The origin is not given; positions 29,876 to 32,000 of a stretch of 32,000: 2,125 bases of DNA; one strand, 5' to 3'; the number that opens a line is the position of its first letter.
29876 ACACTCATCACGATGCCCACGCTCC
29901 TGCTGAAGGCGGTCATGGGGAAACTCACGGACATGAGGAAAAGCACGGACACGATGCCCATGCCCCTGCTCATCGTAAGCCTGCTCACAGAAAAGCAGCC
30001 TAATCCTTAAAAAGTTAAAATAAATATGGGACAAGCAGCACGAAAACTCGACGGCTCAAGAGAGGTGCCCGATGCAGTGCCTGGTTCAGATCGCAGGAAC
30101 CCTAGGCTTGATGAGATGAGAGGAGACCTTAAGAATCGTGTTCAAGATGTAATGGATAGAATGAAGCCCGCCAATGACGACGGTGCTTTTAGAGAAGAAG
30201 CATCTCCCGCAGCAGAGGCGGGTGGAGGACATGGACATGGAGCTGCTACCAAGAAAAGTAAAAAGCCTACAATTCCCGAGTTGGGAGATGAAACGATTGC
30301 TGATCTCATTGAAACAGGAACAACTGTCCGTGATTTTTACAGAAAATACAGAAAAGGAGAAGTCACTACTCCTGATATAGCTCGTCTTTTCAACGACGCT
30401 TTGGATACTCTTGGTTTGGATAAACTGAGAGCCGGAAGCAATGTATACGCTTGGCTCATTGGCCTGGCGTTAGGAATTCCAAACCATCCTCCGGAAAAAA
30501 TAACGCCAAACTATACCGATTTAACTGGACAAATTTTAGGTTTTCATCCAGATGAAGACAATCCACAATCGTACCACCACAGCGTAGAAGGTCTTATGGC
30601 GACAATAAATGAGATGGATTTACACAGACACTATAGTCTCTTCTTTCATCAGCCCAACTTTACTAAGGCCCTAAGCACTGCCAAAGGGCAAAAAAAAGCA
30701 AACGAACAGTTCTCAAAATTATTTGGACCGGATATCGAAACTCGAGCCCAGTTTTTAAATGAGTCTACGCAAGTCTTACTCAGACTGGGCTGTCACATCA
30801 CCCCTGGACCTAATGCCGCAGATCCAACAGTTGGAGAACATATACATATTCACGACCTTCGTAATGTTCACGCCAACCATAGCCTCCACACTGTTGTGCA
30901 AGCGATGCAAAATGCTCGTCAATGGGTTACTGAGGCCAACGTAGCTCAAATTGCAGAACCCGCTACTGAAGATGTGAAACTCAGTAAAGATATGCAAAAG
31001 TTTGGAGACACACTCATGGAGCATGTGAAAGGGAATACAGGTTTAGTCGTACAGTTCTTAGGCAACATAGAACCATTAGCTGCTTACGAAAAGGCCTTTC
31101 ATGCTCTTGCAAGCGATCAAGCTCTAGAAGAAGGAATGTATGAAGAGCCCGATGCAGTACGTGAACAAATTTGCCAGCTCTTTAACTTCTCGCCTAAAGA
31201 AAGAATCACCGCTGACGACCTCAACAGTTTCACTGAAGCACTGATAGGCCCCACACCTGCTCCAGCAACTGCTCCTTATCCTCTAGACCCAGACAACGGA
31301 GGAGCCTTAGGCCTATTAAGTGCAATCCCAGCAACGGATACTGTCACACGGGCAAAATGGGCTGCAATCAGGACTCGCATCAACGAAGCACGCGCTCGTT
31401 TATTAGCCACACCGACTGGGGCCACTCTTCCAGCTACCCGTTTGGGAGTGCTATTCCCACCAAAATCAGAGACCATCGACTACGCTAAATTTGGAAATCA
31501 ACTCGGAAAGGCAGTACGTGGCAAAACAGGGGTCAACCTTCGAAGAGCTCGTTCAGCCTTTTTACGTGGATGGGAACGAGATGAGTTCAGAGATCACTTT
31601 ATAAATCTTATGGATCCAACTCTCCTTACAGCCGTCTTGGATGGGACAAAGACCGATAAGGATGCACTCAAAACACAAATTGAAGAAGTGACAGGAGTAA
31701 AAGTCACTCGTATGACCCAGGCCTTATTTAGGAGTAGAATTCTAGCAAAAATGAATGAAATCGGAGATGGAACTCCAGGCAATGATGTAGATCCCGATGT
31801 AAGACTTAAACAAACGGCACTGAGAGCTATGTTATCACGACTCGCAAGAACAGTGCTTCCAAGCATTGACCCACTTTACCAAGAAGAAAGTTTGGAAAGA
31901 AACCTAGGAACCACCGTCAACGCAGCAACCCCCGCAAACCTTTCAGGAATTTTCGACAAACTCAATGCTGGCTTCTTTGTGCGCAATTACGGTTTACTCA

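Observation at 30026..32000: Unlisted ORF of at least 658 aa with no recognisable family, apparently co-transcribed with a His-rich protein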

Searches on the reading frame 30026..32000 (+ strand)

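Call 4: search_protein_families(library=pfam, proteins=[window:30026-32000:+], max_evalue=1)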
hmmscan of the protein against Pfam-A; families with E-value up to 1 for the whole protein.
window:30026-32000:+ (658 aa): 1 family
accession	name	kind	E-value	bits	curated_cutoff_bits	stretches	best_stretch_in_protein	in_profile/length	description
PF05536.17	Neurochondrin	-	0.23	10.3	22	1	313-388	328-400/605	Neurochondrin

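Call 5: search_protein_families(library=ncbifam, proteins=[window:30026-32000:+], max_evalue=1)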
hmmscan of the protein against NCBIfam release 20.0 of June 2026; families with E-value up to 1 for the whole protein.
window:30026-32000:+ (658 aa): 0 families

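Call 8: find_homologous_proteins(query=window:30026-32000:+)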
Query window:30026-32000:+ (658 aa): 4 proteins with E <= 0.001 among 8000 candidates.
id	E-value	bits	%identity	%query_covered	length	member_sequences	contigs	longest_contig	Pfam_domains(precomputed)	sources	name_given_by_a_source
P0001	0.0e+0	1497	100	100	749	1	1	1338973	-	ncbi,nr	ncbi:hypothetical protein IPG41_05730 [Candidatus Peregrinibacteria bacterium]|nr:MAG: hypothetical 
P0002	2.8e-237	807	60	98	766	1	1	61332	-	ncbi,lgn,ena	-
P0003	1.3e-166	574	46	100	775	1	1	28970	-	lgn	-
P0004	7.3e-164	565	46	99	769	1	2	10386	-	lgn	-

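Call 9: find_encoding_contigs(protein=P0001, flank=10000)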
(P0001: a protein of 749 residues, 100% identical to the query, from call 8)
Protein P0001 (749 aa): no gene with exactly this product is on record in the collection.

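Call 10: find_encoding_contigs(protein=P0002, flank=10000)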
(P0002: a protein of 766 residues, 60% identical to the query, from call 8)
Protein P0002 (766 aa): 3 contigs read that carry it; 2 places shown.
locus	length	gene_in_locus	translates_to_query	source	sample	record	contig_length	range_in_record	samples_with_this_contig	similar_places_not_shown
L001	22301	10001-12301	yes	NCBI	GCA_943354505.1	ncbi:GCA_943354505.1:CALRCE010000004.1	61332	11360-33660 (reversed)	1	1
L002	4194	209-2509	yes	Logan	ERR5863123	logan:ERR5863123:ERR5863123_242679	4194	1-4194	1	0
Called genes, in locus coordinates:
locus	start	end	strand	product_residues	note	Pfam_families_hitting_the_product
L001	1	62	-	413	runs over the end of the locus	PF05221:AdoHcyase, PF00670:AdoHcyase_NAD, PF02826:2-Hacid_dh_C (weak), PF07991:KARI_N (weak)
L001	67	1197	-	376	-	PF00438:S-AdoMet_synt_N, PF02772:S-AdoMet_synt_M, PF02773:S-AdoMet_synt_C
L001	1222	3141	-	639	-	PF13439:Glyco_transf_4, PF13579:Glyco_trans_4_4, PF20706:GT4-conflict, PF00534:Glycos_transf_1, PF13692:Glyco_trans_1_4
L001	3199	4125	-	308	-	PF07136:DUF1385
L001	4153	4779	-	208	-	PF02578:Cu-oxidase_4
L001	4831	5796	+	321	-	PF04909:Amidohydro_2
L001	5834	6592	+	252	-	PF01145:Band_7, PF13421:Band_7_1 (weak)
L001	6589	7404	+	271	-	PF08501:Shikimate_dh_N, PF01488:Shikimate_DH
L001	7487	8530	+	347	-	PF08220:HTH_DeoR (faint), PF02661:Fic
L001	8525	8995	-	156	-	PF01252:Peptidase_A8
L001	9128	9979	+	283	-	-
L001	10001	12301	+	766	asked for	-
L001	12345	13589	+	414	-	PF01098:FTSW_RODA_SPOVE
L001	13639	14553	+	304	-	PF03033:Glyco_transf_28, PF04101:Glyco_tran_28_C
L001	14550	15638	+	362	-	PF20706:GT4-conflict (faint), PF00534:Glycos_transf_1, PF13692:Glyco_trans_1_4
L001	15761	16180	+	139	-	-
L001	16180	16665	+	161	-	-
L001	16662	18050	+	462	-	PF00919:UPF0004, PF04055:Radical_SAM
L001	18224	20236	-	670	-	PF01411:tRNA-synt_2c, PF07973:tRNA_SAD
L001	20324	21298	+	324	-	-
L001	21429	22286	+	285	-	-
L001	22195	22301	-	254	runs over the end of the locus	PF03575:Peptidase_S51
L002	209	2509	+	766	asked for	-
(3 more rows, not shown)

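Call 11: find_encoding_contigs(protein=P0003, flank=10000)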
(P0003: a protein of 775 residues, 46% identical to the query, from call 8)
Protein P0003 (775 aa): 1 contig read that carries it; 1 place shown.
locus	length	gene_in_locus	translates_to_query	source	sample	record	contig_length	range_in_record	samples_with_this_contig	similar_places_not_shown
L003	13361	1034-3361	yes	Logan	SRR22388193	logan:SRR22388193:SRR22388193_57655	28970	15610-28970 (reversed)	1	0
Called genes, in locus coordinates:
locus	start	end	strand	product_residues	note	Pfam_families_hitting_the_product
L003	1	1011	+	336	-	?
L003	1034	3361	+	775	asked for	-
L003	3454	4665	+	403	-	PF01098:FTSW_RODA_SPOVE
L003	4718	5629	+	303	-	PF03033:Glyco_transf_28, PF04101:Glyco_tran_28_C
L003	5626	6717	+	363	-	PF20706:GT4-conflict (weak), PF00534:Glycos_transf_1, PF13692:Glyco_trans_1_4, PF13524:Glyco_trans_1_2 (faint)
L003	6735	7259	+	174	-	-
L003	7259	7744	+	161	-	-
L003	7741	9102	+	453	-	PF00919:UPF0004, PF04055:Radical_SAM, PF01938:TRAM (faint)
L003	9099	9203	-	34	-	-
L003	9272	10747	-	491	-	PF00395:SLH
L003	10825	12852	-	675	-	PF01411:tRNA-synt_2c, PF07973:tRNA_SAD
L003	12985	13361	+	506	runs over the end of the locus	-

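Call 12: find_encoding_contigs(protein=P0004, flank=10000)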
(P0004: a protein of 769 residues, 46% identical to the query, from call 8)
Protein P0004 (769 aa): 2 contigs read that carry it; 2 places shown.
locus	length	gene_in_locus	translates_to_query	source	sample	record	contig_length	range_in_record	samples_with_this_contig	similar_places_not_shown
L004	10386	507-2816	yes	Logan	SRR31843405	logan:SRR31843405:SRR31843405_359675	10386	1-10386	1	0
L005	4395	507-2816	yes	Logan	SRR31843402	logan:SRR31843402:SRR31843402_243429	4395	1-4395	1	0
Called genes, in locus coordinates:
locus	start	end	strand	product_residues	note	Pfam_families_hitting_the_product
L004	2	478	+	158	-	?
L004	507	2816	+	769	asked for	-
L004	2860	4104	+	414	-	PF01098:FTSW_RODA_SPOVE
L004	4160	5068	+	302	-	PF03033:Glyco_transf_28, PF04101:Glyco_tran_28_C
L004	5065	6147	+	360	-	PF20706:GT4-conflict (weak), PF00534:Glycos_transf_1, PF13692:Glyco_trans_1_4, PF13524:Glyco_trans_1_2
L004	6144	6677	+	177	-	-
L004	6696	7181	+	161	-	-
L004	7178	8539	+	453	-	PF00919:UPF0004, PF04055:Radical_SAM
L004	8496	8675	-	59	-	-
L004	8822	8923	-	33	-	-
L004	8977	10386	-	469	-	?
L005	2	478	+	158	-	?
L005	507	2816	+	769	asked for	-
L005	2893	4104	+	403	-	PF01098:FTSW_RODA_SPOVE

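Call 21: search_solved_structures(query=A1, max_evalue=10)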
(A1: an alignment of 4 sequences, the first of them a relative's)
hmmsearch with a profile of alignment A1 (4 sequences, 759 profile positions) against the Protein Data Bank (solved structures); distinct sequences matched with E-value up to 10: 1.
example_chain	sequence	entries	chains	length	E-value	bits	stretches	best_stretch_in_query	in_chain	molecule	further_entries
8crx_s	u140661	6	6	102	0.22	12.9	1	532-587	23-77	50S ribosomal protein L23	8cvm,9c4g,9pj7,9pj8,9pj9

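Call 22: find_related_loci(query=A1, collection=genome_contigs, flank=10000)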
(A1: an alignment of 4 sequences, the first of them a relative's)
Query A1 (749 aa) in genome_contigs; peptide patterns used: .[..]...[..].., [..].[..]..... (x = any residue, [..] = any of these).
59 stretches matched a pattern; 1 encode a relative of the query (tblastn E <= 1e-3); 1 distinct loci.
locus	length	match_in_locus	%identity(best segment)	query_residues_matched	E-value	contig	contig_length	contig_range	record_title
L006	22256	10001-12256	56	12-749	0e+0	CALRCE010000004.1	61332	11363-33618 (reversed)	MAG: Candidatus Peribacteria bacterium isolate Ike-50m-54 genome assembly, contig: Ike-50-c226, whole genome shotgun seq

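Call 28: predict_structure(alignment_id=A1)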
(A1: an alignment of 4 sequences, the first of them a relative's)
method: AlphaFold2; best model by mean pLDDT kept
length: 749 residues; sequences in the alignment: 4
mean_pLDDT: 42.5   pTM: 0.25
mean pLDDT of the five models: 42.5, 40.8, 39.8, 39.4, 38.1
residues with pLDDT >= 90: 0; 70-90: 58; 50-70: 157; < 50: 534
segments of 3 or more residues with pLDDT < 50: 1-28, 30-32, 38-435, 439-523, 582-589, 620-622, 736-740
pLDDT, mean of each block of 10 residues (from residue 1): 23 24 34 48 38 26 21 22 31 40 43 42 43 35 35 34 41 37 40 36 33 39 41 39 40 35 34 28 28 28 24 24 26 26 22 26 27 31 32 34 33 29 31 44 45 41 31 29 32 30 33 37 55 64 66 64 67 66 46 60 72 62 60 67 68 69 66 72 66 68 72 61 69 51 54
secondary structure, 60 per line:
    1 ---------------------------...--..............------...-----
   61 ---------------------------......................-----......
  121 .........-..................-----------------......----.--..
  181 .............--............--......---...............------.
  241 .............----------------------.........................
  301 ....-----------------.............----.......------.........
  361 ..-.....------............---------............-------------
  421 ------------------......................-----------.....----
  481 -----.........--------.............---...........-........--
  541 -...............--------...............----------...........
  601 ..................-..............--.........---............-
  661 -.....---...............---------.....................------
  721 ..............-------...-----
elements in order (helices of 4 or more, strands of 3 or more residues): H33-46 H88-109 H115-129 H131-148 H166-171 H180-193 H196-207 H210-215 H219-233 H240-253 H276-304 H322-334 H339-345 H352-362 H364-368 H375-386 H396-407 H439-460 H472-476 H486-494 H503-515 H519-529 H531-538 H542-556 H565-579 H590-618 H620-633 H636-644 H648-659 H662-666 H670-684 H694-714 H721-734

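Call 29: search_protein_representatives(alignment_id=A1)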
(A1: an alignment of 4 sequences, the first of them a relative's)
Query: 4 sequences, 759 profile positions. Proteins with E-value up to 0.001 (for the whole library): 24; up to 1e-10: 16; up to 1e-30: 5. The best 24 are listed.
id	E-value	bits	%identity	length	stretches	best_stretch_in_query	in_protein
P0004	0.0e+00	1408.0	-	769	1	1-759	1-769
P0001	0.0e+00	1357.9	-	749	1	2-759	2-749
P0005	1.2e-158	546.1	-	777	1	71-750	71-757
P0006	1.5e-42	162.3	-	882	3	57-411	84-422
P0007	3.5e-33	131.3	-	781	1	64-685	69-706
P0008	1.1e-30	123.1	-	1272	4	24-341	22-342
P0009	2.1e-26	108.9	-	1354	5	458-614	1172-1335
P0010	5.1e-21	91.1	-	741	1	57-598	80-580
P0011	1.2e-20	89.8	-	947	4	92-242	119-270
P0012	4.5e-19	84.6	-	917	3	516-746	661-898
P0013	2.6e-17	78.8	-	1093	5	477-716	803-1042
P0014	5.0e-16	74.5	-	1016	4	516-728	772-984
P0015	1.6e-14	69.5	-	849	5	474-720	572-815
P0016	3.2e-14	68.6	-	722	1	163-717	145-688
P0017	4.5e-14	68.1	-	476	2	517-719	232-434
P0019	1.1e-10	56.9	-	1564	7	62-393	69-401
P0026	3.5e-06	42.0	-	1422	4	490-623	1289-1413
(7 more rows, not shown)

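Call 31: search_protein_families(library=pfam, proteins=[P0005, P0006, P0007, P0008, P0009, P0010, P0011, P0012, P0013, P0014], max_evalue=0.01)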
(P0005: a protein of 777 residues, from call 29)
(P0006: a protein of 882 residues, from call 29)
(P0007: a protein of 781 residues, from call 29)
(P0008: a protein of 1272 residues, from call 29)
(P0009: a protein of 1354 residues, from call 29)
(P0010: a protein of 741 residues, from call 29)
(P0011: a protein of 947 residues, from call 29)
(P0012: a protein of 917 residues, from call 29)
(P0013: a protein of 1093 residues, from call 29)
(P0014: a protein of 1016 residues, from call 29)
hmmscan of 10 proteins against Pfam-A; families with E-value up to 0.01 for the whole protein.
P0005 (777 aa): 0 families

P0006 (882 aa): 0 families

P0007 (781 aa): 0 families

P0008 (1272 aa): 1 family
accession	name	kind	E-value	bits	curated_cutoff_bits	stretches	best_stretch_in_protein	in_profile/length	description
PF11488.14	Lge1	-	0.00044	20.8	25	1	1154-1195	22-63/71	Transcriptional regulatory protein LGE1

P0009 (1354 aa): 0 families

P0010 (741 aa): 1 family
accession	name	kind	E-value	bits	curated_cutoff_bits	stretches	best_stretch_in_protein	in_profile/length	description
PF13635.12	DUF4143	-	0.0098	16.1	28.1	0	258-335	64-132/160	Domain of unknown function (DUF4143)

P0011 (947 aa): 0 families

P0012 (917 aa): 0 families

P0013 (1093 aa): 0 families

P0014 (1016 aa): 0 families

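Call 38: find_homologous_proteins(query=A3, max_evalue=0.001)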
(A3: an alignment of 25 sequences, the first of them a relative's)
Query A3 (25 sequences) (749 aa, profile of the alignment): 4 proteins with E <= 0.001 among 8000 candidates.
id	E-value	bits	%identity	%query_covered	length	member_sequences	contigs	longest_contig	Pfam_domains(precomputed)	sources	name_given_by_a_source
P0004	4.7e-191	656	45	100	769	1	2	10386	-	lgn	-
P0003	3.6e-189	650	45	100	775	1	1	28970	-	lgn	-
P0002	5.6e-189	649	56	99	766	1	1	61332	-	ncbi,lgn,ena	-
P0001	7.7e-185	635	100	100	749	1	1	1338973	-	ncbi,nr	ncbi:hypothetical protein IPG41_05730 [Candidatus Peregrinibacteria bacterium]|nr:MAG: hypothetical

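Call 39: list_cluster_members(proteins=[P0005, P0006, P0007, P0008, P0009, P0010, P0012, P0016, P0019, P0026])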
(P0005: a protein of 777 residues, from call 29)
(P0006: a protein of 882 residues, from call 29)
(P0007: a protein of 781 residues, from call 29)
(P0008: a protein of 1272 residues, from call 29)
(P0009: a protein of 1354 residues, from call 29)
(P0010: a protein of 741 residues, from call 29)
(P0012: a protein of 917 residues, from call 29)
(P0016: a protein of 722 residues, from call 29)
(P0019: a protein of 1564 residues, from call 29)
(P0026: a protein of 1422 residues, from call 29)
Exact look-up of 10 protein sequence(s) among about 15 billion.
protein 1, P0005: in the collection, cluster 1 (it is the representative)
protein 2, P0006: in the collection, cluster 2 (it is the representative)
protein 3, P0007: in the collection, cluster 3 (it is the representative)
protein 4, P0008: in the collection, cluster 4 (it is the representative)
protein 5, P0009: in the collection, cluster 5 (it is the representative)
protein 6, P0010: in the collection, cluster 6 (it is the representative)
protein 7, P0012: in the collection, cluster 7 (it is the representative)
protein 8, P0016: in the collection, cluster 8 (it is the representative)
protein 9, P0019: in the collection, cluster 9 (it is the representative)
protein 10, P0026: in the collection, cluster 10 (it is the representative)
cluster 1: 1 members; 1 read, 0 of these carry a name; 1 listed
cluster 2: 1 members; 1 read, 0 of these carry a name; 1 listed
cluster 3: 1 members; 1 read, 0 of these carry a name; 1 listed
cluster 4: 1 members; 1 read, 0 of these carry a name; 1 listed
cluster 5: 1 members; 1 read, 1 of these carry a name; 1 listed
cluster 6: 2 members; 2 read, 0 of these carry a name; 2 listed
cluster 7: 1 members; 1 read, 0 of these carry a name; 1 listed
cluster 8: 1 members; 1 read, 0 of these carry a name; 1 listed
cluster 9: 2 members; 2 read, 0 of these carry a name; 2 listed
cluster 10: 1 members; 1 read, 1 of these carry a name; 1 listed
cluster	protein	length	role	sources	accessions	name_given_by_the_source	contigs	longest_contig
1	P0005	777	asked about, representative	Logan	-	-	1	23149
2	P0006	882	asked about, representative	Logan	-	-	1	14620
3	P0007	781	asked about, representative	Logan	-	-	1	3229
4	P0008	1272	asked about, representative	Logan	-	-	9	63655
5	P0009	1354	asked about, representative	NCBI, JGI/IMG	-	hypothetical protein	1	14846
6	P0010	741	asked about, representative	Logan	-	-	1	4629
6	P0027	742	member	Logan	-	-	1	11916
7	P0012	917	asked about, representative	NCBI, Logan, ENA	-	-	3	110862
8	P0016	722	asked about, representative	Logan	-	-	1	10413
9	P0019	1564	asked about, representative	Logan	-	-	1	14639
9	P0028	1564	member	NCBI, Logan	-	-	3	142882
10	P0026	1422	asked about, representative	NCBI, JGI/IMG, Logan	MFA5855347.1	MAG: hypothetical protein WC846_03655 [Candidatus Gracilibacteria bacterium] | hypothetical protein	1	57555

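Call 40: find_encoding_contigs(protein=P0005, flank=10000, max_places=3)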
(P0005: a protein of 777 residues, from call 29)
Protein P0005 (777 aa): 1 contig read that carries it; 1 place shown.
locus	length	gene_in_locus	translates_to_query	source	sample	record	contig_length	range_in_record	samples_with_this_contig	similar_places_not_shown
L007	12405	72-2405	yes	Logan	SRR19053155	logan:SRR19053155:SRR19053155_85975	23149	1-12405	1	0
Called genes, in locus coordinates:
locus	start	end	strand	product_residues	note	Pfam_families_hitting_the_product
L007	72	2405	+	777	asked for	-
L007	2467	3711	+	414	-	PF01098:FTSW_RODA_SPOVE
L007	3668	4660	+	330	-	PF03033:Glyco_transf_28, PF04101:Glyco_tran_28_C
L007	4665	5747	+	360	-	PF00534:Glycos_transf_1, PF13692:Glyco_trans_1_4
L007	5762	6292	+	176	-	-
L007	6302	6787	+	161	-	-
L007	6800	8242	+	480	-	PF00919:UPF0004, PF04055:Radical_SAM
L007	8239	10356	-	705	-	PF01411:tRNA-synt_2c, PF07973:tRNA_SAD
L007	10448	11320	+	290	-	-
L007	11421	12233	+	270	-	-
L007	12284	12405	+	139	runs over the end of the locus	-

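Call 41: find_encoding_contigs(protein=P0008, flank=8000, max_places=2)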
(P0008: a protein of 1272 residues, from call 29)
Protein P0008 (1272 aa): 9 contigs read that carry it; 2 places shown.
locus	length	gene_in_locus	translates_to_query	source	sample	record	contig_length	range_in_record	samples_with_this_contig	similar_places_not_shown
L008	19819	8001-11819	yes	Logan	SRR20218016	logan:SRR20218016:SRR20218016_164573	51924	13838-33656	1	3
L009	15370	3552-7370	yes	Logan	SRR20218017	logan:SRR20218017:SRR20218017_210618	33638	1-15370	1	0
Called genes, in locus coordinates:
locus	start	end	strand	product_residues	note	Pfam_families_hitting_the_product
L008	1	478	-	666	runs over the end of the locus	PF13439:Glyco_transf_4, PF13579:Glyco_trans_4_4, PF20706:GT4-conflict, PF00534:Glycos_transf_1, PF13692:Glyco_trans_1_4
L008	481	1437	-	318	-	PF07136:DUF1385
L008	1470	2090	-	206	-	PF02578:Cu-oxidase_4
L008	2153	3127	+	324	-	PF04909:Amidohydro_2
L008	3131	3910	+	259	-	PF01145:Band_7, PF13421:Band_7_1 (weak)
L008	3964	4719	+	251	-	PF08501:Shikimate_dh_N, PF01408:GFO_IDH_MocA (faint), PF01488:Shikimate_DH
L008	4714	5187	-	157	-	PF01252:Peptidase_A8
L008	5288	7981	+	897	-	-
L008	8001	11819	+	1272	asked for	-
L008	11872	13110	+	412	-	PF01098:FTSW_RODA_SPOVE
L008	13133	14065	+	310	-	PF03033:Glyco_transf_28, PF04101:Glyco_tran_28_C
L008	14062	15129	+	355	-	PF00534:Glycos_transf_1, PF13692:Glyco_trans_1_4, PF13524:Glyco_trans_1_2 (weak)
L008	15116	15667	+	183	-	-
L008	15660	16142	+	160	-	-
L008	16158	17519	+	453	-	PF00919:UPF0004, PF04055:Radical_SAM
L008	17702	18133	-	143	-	-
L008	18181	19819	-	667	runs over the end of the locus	PF01411:tRNA-synt_2c, PF07973:tRNA_SAD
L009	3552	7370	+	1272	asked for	-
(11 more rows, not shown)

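Call 42: find_encoding_contigs(protein=P0012, flank=8000, max_places=2)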
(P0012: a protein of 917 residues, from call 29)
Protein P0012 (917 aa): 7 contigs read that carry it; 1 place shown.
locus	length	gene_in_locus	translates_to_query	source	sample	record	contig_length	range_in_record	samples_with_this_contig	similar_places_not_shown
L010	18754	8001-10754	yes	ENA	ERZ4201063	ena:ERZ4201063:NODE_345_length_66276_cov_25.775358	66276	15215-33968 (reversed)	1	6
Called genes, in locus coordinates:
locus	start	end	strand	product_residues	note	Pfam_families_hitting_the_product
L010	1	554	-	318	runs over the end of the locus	PF07136:DUF1385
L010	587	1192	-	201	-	PF02578:Cu-oxidase_4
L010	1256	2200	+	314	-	PF04909:Amidohydro_2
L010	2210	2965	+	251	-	PF01145:Band_7, PF13421:Band_7_1 (weak)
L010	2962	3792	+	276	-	PF08501:Shikimate_dh_N, PF01488:Shikimate_DH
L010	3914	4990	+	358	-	PF02661:Fic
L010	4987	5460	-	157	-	PF01252:Peptidase_A8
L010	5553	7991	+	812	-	-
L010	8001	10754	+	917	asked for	-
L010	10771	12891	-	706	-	PF28492:Beta_helix_4 (weak)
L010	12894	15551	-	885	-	PF07719:TPR_2 (faint), PF13432:TPR_16 (faint), PF13431:TPR_17 (faint), PF13428:TPR_14 (weak), PF14559:TPR_19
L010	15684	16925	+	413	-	PF01098:FTSW_RODA_SPOVE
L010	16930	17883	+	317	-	PF03033:Glyco_transf_28, PF04101:Glyco_tran_28_C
